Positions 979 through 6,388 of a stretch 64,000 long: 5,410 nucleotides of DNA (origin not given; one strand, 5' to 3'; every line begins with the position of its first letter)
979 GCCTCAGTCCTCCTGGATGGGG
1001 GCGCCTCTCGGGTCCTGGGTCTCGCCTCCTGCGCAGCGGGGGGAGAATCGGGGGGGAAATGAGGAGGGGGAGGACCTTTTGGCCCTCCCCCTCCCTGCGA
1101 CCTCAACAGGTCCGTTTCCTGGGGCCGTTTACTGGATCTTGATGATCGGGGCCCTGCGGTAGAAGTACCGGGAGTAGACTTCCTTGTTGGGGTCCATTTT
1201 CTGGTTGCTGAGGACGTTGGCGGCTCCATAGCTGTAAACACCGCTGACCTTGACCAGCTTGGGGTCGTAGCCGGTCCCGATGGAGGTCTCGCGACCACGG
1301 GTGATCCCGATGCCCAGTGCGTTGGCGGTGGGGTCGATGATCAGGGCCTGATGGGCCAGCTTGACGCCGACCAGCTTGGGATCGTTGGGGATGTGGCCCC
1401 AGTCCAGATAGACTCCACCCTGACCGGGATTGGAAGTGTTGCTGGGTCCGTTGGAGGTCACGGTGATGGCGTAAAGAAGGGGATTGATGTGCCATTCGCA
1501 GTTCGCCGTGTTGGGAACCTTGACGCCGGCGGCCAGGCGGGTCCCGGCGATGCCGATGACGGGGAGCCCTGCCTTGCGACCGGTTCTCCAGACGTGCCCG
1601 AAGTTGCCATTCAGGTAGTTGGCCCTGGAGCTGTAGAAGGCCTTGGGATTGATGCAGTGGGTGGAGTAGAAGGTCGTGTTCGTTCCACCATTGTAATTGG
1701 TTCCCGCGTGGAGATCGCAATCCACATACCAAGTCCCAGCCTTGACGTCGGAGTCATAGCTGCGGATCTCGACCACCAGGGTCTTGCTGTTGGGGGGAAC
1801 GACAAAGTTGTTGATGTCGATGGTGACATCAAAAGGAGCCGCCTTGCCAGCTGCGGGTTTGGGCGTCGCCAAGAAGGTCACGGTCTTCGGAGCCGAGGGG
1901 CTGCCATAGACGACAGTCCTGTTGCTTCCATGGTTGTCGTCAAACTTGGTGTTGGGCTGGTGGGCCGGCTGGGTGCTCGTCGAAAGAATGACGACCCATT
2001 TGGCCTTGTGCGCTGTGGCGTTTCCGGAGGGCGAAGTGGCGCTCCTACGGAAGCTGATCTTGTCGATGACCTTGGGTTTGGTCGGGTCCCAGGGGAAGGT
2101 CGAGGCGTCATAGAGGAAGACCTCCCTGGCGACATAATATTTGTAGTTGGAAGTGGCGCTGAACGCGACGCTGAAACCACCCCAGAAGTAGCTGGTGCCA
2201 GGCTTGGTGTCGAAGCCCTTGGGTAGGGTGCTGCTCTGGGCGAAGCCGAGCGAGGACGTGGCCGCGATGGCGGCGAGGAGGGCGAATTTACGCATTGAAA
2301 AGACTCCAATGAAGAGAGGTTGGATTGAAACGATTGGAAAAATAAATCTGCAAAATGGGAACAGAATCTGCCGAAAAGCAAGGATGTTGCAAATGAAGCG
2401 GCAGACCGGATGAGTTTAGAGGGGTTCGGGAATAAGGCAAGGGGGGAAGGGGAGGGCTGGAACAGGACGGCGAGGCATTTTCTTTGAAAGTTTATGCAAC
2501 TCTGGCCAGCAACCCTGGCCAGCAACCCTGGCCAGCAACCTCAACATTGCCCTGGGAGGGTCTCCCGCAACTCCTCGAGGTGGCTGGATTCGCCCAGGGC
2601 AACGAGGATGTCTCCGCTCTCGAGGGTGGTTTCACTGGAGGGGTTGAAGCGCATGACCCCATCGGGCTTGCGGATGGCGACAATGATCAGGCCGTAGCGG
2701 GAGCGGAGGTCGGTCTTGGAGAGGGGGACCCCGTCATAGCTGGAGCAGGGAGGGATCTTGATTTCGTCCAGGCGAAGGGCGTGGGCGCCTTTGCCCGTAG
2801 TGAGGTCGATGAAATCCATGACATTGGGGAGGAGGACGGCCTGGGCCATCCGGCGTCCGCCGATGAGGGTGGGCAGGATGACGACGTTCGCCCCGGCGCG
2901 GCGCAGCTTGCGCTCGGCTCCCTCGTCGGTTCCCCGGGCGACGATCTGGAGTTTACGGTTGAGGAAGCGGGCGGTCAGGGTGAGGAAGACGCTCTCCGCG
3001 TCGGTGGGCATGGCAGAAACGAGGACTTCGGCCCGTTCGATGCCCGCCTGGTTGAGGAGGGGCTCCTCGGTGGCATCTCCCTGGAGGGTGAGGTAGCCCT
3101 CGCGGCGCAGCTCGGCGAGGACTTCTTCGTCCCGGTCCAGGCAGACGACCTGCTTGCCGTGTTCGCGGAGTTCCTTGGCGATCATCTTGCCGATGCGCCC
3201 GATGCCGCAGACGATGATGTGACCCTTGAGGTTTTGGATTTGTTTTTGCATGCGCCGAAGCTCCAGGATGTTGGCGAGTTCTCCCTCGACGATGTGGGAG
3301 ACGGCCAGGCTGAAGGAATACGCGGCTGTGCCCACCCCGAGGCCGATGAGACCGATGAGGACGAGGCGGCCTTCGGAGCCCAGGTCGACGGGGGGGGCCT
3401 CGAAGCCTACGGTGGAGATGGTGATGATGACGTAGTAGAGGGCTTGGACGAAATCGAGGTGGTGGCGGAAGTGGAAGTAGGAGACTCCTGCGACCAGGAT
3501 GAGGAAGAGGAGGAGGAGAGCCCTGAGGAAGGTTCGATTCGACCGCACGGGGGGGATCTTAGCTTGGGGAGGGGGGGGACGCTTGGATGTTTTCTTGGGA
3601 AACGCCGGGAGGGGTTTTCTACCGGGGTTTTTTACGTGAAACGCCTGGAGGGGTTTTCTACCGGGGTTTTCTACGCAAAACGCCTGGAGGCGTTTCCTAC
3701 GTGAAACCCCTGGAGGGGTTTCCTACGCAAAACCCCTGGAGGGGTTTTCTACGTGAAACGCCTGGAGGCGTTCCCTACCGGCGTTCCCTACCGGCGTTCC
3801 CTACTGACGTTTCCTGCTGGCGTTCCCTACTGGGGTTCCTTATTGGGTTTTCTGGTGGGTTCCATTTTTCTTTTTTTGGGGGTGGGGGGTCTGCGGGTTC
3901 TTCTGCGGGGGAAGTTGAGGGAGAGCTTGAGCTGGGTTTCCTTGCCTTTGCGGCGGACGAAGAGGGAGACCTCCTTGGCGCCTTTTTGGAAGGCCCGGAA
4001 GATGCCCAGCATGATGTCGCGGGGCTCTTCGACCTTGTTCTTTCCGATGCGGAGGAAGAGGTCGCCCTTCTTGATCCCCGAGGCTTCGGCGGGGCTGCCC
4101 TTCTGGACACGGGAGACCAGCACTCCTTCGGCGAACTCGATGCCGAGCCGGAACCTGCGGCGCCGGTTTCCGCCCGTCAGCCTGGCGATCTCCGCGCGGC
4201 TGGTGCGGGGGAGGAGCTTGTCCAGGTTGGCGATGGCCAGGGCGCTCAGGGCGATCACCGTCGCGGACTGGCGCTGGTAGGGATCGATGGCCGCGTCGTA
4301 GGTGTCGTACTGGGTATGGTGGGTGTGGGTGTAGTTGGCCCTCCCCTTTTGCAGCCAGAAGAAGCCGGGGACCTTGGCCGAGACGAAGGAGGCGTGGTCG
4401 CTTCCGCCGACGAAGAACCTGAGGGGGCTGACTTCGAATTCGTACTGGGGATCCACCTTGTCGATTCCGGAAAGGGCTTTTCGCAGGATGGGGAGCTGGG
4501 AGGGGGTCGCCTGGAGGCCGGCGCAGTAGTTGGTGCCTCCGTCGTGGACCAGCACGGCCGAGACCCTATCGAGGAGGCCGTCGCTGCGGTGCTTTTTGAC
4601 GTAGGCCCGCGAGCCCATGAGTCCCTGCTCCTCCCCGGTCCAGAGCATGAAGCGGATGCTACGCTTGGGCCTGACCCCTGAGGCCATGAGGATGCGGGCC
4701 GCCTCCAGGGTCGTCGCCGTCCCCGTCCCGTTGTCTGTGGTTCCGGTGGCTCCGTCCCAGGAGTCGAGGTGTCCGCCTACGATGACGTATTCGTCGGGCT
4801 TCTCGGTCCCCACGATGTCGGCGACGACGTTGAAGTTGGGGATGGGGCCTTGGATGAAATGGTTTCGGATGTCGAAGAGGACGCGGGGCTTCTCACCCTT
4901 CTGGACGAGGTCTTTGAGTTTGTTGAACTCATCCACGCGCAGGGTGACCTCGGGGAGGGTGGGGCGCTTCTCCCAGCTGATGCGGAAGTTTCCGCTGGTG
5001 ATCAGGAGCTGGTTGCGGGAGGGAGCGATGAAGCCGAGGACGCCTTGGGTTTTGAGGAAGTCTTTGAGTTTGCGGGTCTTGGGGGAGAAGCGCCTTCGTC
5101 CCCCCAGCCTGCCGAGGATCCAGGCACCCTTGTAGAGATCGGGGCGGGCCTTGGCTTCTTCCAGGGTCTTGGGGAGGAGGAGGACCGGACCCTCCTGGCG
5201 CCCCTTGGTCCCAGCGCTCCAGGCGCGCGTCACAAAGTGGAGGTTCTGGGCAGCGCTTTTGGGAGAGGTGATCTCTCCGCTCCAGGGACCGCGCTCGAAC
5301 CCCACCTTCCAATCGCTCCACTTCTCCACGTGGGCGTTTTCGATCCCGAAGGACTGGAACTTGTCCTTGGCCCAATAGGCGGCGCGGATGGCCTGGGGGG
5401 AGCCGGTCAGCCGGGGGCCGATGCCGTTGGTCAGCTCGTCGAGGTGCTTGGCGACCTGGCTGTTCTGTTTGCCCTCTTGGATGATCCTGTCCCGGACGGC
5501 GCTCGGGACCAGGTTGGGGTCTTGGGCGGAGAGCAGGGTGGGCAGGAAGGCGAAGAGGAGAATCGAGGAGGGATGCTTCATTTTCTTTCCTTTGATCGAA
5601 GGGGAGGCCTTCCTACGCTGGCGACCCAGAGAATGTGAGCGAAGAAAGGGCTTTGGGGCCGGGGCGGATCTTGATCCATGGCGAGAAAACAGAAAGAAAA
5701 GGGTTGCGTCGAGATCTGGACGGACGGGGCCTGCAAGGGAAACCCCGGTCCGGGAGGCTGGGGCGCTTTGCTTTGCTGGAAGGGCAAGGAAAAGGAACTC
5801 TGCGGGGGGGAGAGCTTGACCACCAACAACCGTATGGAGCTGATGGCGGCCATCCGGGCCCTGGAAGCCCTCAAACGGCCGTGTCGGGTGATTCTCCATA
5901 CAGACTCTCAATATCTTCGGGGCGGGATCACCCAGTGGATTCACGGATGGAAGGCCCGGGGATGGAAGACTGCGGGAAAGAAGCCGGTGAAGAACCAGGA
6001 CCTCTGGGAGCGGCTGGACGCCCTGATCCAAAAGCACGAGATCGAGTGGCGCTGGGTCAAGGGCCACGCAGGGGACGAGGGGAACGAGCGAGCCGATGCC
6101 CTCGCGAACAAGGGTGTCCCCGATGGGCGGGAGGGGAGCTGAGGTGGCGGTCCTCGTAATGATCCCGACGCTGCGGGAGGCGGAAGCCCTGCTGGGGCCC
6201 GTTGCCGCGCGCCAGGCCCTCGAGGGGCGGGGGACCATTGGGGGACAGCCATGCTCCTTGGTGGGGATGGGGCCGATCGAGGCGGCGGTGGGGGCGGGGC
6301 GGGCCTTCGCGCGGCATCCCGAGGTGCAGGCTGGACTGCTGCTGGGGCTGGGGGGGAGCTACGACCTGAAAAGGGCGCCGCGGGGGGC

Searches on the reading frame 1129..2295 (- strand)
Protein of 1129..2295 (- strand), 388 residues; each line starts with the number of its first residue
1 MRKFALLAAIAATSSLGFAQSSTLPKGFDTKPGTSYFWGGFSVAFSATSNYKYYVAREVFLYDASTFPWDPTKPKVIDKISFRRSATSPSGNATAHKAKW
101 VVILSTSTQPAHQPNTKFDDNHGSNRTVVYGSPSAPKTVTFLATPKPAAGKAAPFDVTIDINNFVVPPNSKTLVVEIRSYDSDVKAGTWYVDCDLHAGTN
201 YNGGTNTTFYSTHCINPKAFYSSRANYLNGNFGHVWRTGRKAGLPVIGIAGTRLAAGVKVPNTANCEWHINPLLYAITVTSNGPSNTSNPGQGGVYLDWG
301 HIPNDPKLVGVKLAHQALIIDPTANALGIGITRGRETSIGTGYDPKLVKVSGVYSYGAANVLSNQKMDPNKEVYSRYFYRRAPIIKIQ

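Call 36: search_protein_families(library=pfam, proteins=[window:1129-2295:-])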
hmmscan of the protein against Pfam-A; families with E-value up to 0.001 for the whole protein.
window:1129-2295:- (388 aa): 0 families

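Call 77: find_encoding_contigs(protein=window:1132-2295:-, flank=10000, max_places=2)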
Protein seq(388 aa) (388 aa): 6 contigs read that carry it; 2 places shown.
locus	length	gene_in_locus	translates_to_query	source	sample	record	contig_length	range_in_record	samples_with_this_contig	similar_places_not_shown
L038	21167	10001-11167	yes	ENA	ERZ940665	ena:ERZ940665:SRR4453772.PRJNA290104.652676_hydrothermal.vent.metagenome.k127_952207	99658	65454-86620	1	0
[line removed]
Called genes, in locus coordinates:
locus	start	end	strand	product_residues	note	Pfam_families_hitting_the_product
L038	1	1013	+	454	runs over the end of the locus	PF00270:DEAD, PF04851:ResIII (weak), PF00271:Helicase_C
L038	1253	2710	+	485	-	PF08309:LVIVD (faint)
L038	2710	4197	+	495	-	-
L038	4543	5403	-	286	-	PF02621:VitK2_biosynth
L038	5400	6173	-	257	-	-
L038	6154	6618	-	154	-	PF00075:RNase_H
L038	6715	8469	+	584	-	PF04389:Peptidase_M28, PF01546:Peptidase_M20, PF00595:PDZ (weak), PF13180:PDZ_2 (weak), PF17820:PDZ_6 (faint)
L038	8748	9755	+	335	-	PF07885:Ion_trans_2, PF02254:TrkA_N, PF02080:TrkA_C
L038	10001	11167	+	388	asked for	-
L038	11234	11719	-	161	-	PF00156:Pribosyltran (weak)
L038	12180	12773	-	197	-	-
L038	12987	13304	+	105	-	PF02686:GatC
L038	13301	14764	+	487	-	PF01425:Amidase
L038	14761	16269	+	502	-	PF02934:GatB_N, PF02637:GatB_Yqey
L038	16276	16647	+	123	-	PF02537:CRCB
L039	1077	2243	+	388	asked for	-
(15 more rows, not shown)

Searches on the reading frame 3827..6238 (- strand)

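Call 36: search_protein_families(library=pfam, proteins=[window:3827-6238:-])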
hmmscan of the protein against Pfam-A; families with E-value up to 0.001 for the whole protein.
window:3827-6238:- (803 aa): 5 families
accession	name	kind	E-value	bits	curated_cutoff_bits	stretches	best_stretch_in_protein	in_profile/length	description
PF04389.22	Peptidase_M28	-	1.8e-35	122.9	21.3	1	470-655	1-181/193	Peptidase family M28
PF01546.33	Peptidase_M20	-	7.1e-11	42.8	24.6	1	497-648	30-190/206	Peptidase family M20/M25/M40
PF13180.12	PDZ_2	-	1.6e-07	31.9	27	1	704-774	12-80/80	PDZ domain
PF00595.29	PDZ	-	1.1e-05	26.2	23.2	1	694-738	8-59/81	PDZ domain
PF17820.7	PDZ_6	-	1.9e-05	24.8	27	1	708-763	2-54/54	PDZ domain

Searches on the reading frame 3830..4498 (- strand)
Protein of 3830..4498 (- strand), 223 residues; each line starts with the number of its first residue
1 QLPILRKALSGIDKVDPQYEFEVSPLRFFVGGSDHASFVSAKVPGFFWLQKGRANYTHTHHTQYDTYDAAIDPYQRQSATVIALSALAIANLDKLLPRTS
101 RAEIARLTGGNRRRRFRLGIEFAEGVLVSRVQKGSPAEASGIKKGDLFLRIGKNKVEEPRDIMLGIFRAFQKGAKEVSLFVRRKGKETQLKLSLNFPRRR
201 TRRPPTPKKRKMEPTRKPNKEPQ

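Call 58: find_homologous_proteins(query=window:3830-4498:-)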
Query seq(223 aa) (223 aa): 6 proteins with E <= 0.001 among 878 candidates.
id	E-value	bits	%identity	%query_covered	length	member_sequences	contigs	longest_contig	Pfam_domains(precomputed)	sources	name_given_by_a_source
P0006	2.6e-88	313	76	86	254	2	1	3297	PF04389.23,PF00595.30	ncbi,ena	-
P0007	3.3e-36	143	43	86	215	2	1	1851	PF17820.8,PF00595.30,PF13180.13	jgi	jgi:membrane-associated protease RseP (regulator of RpoE activity)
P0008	3.5e-35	140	41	93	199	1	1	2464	PF17820.8,PF00595.30,PF13180.13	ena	-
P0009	2.8e-33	134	46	74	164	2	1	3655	PF17820.8,PF00595.30,PF13180.13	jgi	jgi:predicted metalloprotease with PDZ domain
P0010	4.0e-30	123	43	74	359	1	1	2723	PF01546.34,PF17820.8,PF04389.23,PF00595.30,PF13180.13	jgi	jgi:hypothetical protein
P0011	8.6e-28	116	42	70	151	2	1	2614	PF17820.8,PF00595.30,PF13180.13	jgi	jgi:S1-C subfamily serine protease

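Call 60: find_encoding_contigs(protein=P0006, flank=3000, max_places=3)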
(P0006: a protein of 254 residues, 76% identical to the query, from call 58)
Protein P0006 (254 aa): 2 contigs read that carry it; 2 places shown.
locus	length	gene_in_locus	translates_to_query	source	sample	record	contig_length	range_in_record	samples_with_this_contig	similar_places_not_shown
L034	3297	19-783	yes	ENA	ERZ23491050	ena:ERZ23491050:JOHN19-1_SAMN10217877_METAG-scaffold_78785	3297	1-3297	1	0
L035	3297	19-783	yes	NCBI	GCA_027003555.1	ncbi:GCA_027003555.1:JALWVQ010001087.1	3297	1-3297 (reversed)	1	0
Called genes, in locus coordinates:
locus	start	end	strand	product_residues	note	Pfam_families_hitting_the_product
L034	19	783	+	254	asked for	PF04389:Peptidase_M28 (weak), PF00595:PDZ (weak)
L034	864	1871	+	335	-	PF07885:Ion_trans_2, PF02254:TrkA_N, PF02080:TrkA_C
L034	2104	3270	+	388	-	-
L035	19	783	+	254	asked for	PF04389:Peptidase_M28 (weak), PF00595:PDZ (weak)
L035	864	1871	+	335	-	PF07885:Ion_trans_2, PF02254:TrkA_N, PF02080:TrkA_C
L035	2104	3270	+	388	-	-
